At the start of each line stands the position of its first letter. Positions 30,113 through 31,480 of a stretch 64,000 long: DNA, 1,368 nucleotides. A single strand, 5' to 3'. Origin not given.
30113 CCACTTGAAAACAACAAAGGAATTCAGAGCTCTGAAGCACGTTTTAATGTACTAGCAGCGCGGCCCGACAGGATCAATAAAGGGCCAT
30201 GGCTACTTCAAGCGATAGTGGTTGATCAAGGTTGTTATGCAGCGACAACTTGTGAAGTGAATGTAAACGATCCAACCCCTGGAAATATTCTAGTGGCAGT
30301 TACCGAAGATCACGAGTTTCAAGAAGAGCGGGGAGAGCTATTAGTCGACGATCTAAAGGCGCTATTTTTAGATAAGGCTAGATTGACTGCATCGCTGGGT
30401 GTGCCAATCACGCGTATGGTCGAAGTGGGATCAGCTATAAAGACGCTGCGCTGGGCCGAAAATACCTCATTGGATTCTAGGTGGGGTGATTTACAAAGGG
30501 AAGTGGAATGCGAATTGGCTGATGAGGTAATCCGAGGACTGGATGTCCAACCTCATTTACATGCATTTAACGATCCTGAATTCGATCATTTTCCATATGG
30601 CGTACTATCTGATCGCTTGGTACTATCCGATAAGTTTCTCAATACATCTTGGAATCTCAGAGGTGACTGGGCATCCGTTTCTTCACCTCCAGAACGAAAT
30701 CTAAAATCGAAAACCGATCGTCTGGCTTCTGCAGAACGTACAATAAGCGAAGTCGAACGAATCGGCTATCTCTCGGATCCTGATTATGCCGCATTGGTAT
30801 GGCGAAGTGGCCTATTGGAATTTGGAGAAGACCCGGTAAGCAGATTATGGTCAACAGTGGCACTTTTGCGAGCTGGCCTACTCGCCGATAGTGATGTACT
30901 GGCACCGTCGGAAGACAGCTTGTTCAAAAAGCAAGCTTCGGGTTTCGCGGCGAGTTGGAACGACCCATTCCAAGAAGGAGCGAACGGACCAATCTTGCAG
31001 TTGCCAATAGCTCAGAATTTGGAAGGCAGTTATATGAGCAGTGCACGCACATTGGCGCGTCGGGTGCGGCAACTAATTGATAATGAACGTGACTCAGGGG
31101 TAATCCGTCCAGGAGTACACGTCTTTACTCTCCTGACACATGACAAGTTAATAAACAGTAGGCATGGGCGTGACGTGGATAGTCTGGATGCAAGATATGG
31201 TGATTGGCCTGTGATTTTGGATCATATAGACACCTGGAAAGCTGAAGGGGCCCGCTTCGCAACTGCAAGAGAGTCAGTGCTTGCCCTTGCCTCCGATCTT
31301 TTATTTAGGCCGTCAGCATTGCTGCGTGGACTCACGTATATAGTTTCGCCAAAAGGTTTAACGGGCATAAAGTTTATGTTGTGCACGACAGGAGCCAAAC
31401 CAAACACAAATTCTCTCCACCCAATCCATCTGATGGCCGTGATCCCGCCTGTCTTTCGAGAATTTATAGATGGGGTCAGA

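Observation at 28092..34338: Translationally coupled methyltransferase / 934-aa orphan / double-GT operon: candidate undescribed exopolysaccharide module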

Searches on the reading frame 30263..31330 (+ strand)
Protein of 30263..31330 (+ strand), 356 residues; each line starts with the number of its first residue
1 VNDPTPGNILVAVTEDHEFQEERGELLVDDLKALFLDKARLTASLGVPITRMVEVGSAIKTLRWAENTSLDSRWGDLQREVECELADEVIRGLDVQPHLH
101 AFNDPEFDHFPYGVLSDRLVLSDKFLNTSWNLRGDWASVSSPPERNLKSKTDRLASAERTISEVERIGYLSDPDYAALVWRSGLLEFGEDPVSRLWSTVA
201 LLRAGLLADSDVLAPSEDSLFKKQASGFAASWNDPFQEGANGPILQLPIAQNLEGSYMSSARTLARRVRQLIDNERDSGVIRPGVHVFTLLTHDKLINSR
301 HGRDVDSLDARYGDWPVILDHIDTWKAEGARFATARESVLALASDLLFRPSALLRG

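Call 50: search_solved_structures(query=A4, max_evalue=10, show_alignments=3)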
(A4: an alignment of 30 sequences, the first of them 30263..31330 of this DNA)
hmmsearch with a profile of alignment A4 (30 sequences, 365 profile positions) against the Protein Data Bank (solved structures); distinct sequences matched with E-value up to 10: 1.
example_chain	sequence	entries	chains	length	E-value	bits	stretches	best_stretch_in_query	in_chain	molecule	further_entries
8ap6_M1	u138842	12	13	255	0.81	12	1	123-213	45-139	oligomycin sensitiviy conferring protein | OSCP | oligomycin-sensivity-conferring protein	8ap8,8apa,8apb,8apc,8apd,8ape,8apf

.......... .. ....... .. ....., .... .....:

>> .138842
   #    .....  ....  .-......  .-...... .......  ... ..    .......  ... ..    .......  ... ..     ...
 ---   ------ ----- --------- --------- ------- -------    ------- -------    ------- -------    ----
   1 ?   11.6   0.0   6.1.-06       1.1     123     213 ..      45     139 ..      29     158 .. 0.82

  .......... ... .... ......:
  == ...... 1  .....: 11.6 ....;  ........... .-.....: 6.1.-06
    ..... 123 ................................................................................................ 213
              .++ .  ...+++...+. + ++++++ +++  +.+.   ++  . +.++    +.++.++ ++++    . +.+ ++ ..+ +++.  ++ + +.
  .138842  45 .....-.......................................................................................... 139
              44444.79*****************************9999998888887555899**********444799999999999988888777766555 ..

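Call 54: predict_structure(alignment_id=A4)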
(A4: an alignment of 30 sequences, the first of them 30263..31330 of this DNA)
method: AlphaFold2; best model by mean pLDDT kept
length: 356 residues; sequences in the alignment: 30
mean_pLDDT: 93.2   pTM: 0.93
mean pLDDT of the five models: 93.2, 92.9, 91.7, 90.3, 90.0
residues with pLDDT >= 90: 292; 70-90: 56; 50-70: 8; < 50: 0
segments of 3 or more residues with pLDDT < 50: none
pLDDT, mean of each block of 10 residues (from residue 1): 92 97 96 97 97 98 98 98 98 97 94 97 95 89 76 94 97 96 82 94 95 81 90 91 93 89 95 95 97 93 91 96 98 98 90 79
secondary structure, 60 per line:
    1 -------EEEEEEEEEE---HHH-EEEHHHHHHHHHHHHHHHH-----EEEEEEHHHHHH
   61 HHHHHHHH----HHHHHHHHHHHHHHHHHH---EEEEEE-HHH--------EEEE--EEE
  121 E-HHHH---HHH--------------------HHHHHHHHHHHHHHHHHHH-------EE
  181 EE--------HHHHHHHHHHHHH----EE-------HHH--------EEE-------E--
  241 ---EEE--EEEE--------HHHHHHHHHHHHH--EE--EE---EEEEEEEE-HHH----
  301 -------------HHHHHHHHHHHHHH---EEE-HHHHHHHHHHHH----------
elements in order: E8-17 E25-27 H28-43 E49-54 H55-68 H73-90 E94-99 E112-115 E118-121 H123-126 H153-171 E179-182 H191-203 E228-230 E244-246 E249-252 H261-273 E285-292 H314-327 E331-333 H335-346
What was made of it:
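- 30263..31315 (+): Core (beta/alpha) barrel of the glycoside hydrolase/deacetylase (CE4/GH57) fold, aa 385-735. This is the putative catalytic domain. Isolated-domain model with pLDDT 93.2 and pTM 0.93 (call 54).
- Core model: pLDDT 93.2 (call 54).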

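Call 56: fold_search(model_id=the predicted structure, library=pdb)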
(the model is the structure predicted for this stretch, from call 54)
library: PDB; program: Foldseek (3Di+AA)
matches with E <= 10: 1087; with E <= 0.001: 10
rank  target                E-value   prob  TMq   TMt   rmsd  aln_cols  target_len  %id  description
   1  3rxz_B                1.1e-07  1.00  0.49  0.59   8.0       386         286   14  Crystal structure of putative polysaccharide deacetylase from Mycobacterium smegmatis (released 2011-06-22)
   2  3rxz_C                1.1e-06  1.00  0.47  0.57   8.1       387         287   13  Crystal structure of putative polysaccharide deacetylase from Mycobacterium smegmatis (released 2011-06-22)
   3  3rxz_A                3.5e-06  1.00  0.47  0.57   7.8       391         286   13  Crystal structure of putative polysaccharide deacetylase from Mycobacterium smegmatis (released 2011-06-22)
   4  1k1x_A                7.9e-05  1.00  0.44  0.28   7.4       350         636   13  Crystal structure of 4-alpha-glucanotransferase from thermococcus litoralis (released 2003-06-17)
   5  3hft                  2.1e-04  0.98  0.29  0.39  12.5       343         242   11  Crystal structure of a putative polysaccharide deacetylase involved in o-antigen biosynthesis (wbms, bb0128) from bordet (released 2009-06-23)
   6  1rqb                  4.4e-04  0.90  0.30  0.25  14.2       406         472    7  Propionibacterium shermanii transcarboxylase 5S subunit (released 2004-09-07)
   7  1s3h                  5.0e-04  0.84  0.29  0.24  14.3       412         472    7  Propionibacterium shermanii transcarboxylase 5S subunit A59T (released 2004-09-07)
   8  7fbw                  7.7e-04  1.00  0.32  0.53   9.2       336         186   12  Acetylxylan esterase from Caldanaerobacter subterraneus subsp. tengcongensis (released 2021-10-27)
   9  1rvg_A                7.7e-04  0.80  0.28  0.31  12.0       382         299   11  crystal structure of class II fructose-bisphosphate aldolase from Thermus aquaticus in complex with Y (released 2004-01-27)
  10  7ax7                  8.7e-04  1.00  0.32  0.49   9.6       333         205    9  Crystal structure of the Xyl-CE4 domain of a multidomain xylanase from the hindgut metagenome of Trinervitermes trinervo (released 2020-11-18)
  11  8cd0_A                1.3e-03  0.98  0.39  0.22   8.4       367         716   13  Human heparan sulfate N-deacetylase-N-sulfotransferase 1 in complex with calcium, 3'-phosphoadenosine-5'-phosphosulfat (released 2024-02-07)
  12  1rv8_A                1.3e-03  0.80  0.29  0.33  12.1       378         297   10  Class II fructose-1,6-bisphosphate aldolase from Thermus aquaticus in complex with cobalt (released 2004-01-27)
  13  4ny2_A                1.6e-03  0.99  0.44  0.40   9.8       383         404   14  Structure of Vibrio cholerae chitin de-N-acetylase in complex with acetate ion (ACT) in P 21 (released 2014-08-13)
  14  1v93                  1.7e-03  0.72  0.27  0.31  14.4       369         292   15  5,10-Methylenetetrahydrofolate Reductase from Thermus thermophilus HB8 (released 2004-02-03)
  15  4nyu                  1.8e-03  0.99  0.45  0.40   9.6       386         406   13  Structure of Vibrio cholerae chitin de-N-acetylase in complex with acetate ion (ACT) in C 2 2 21 (released 2014-08-13)
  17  5lgc_A                2.0e-03  0.99  0.34  0.53   7.6       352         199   10  T48 deacetylase with substrate (released 2017-08-02)
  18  2cc0_A                2.0e-03  0.98  0.31  0.51   7.4       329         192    7  Family 4 carbohydrate esterase from Streptomyces lividans in complex with acetate (released 2006-01-23)
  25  2cc0_B                5.1e-03  0.94  0.31  0.49   7.6       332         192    7  Family 4 carbohydrate esterase from Streptomyces lividans in complex with acetate (released 2006-01-23)
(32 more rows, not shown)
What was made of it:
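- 30263..31315 (+): Foldseek against PDB: 3rxz putative polysaccharide deacetylase at 1e-7 (TM 0.49/0.59), GH57 1k1x at 8e-5, WbmS 3hft at 2e-4, CE4 esterases, NDST1 N-deacetylase and chitin deacetylases (call 56).
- On CE4 / NodB homology domain: The core model (pLDDT 93.2, call 54) matches 3rxz at E 1e-7 (TM 0.49/0.59) and many CE4 structures (call 56).
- Closest known: Carbohydrate esterase family 4. Same: The best PDB matches are 3rxz at E 1e-7, with 2cc0, 4ny2, 5lgc and Bc1960/Bc1974 at E of about 1e-3 to 1e-2 (call 56).
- Closest known: WbmS. Same: It is the fifth-best structural match, at E 2e-4 (call 56).
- Closest known: GH57. Same: The same (beta/alpha)7 superfold, matched at E 8e-5 and TMq 0.44 (call 56).
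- Core versus PDB (call 56): 3rxz polysaccharide deacetylase at E 1e-7; WbmS, an O-antigen-linked putative deacetylase, at 2e-4; also CE4 esterases, NDST1 N-deacetylase, and V. cholerae and Bombyx chitin deacetylases. Deacetylases outnumber glycosidases among the significant matches, and they lead the list (call 56).
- Tried and rejected: A second model of the isolated core was needed (calls 54, 56).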

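Call 79: find_homologous_proteins(query=A4, max_evalue=0.00001)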
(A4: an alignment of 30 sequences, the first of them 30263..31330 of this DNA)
Query A4 (30 sequences) (356 aa, profile of the alignment): 4 proteins with E <= 0.00001 among 8000 candidates.
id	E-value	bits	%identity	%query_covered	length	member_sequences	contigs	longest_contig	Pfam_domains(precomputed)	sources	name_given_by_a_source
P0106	1.6e-128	447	46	99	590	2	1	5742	-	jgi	jgi:hypothetical protein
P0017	6.0e-127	442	42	95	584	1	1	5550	-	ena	-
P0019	6.4e-100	353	44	83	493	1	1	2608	-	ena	-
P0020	4.2e-90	321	49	72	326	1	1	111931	-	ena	-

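Call 81: search_protein_families(library=pfam, alignment_id=A4, max_evalue=10)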
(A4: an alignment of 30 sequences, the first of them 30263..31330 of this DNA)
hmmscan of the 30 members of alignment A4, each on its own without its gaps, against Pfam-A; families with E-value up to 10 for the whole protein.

A. member 1, window:30263-31330:+ (356 aa): 0 families

B. families by the number of members that match (of 30 scanned): 12 families
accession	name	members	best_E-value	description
PF09782.14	NDUF_B6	1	0.0083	NADH:ubiquinone oxidoreductase, NDUFB6/B17 subunit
PF22564.2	HAAS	1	0.052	HAAS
PF10983.13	DUF2793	1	0.066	Protein of unknown function (DUF2793)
PF13340.11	DUF4096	1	0.097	Putative transposase of IS4/5 family (DUF4096)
PF09262.17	PEX-1N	1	0.11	Peroxisome biogenesis factor 1, N-terminal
PF17414.8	MatP_C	1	0.13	MatP C-terminal ribbon-helix-helix domain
PF17882.6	SBD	1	0.14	OAA-family lectin sugar binding domain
PF19790.4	DUF6274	1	0.16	Family of unknown function (DUF6274)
PF06259.18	Abhydrolase_8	1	0.17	Alpha/beta hydrolase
PF10017.15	Methyltransf_33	1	0.21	Histidine-specific methyltransferase, SAM-dependent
PF25101.1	Spectrin_7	1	0.23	Animal spectrin repeats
PF13663.11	DUF4148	1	1.2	Domain of unknown function (DUF4148)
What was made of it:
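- On GH57 glycoside hydrolases: No Pfam GH57 hit even at E<=10 (call 81).
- Closest known: GH57. Different: No GH57 HMM hit (call 81).
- No GH57 or GH38 Pfam hit appears even at E<=10 (call 81).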
